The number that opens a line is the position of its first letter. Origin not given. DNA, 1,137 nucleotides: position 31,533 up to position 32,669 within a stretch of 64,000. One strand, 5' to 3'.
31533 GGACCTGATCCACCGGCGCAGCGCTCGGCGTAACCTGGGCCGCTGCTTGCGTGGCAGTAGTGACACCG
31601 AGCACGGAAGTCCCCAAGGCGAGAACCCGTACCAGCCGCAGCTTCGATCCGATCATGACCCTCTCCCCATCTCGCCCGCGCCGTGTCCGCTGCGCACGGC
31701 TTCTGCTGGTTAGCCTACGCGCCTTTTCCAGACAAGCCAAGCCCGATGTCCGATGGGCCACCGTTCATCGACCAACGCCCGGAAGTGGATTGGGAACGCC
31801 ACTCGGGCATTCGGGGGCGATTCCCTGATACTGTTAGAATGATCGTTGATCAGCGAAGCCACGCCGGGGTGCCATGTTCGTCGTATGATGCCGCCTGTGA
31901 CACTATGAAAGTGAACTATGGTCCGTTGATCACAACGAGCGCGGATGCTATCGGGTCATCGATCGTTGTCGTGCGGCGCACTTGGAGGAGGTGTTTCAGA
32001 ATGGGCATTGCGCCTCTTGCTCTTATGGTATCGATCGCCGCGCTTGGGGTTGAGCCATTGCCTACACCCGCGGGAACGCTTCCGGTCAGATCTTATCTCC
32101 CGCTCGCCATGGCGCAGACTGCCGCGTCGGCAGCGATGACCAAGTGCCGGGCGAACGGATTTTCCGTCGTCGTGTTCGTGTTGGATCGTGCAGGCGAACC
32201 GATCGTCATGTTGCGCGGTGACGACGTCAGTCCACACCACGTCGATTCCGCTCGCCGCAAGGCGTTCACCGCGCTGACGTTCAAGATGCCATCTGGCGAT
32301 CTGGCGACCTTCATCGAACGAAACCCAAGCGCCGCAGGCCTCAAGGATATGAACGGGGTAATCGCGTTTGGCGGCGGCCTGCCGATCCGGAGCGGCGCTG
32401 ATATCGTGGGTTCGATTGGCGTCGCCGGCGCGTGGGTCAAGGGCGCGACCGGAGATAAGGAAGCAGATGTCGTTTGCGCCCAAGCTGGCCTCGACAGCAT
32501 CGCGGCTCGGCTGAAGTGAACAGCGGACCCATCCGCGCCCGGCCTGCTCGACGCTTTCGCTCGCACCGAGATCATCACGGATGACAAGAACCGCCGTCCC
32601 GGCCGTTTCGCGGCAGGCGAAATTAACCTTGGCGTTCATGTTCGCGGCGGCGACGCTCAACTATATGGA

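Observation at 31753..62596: A 16-bp motif, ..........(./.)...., recurs upstream of four operons and suggests an unannotated regulon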

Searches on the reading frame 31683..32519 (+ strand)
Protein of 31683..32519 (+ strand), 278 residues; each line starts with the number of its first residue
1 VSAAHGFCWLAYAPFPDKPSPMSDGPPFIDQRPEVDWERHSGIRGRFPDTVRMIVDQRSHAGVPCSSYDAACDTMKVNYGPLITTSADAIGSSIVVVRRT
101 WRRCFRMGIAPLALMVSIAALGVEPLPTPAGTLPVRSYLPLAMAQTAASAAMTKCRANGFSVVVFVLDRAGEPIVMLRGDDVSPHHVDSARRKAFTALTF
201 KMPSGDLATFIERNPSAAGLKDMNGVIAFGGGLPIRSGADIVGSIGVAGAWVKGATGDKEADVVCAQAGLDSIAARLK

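Call 11: search_protein_families(library=pfam, proteins=[window:31683-32519:+], max_evalue=0.01)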
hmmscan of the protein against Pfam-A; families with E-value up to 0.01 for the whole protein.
window:31683-32519:+ (278 aa): 1 family
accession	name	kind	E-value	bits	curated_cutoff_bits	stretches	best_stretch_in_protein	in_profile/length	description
PF03928.20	HbpS-like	-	2e-27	96.2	25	1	140-270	2-127/128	Haem degrading protein HbpS-like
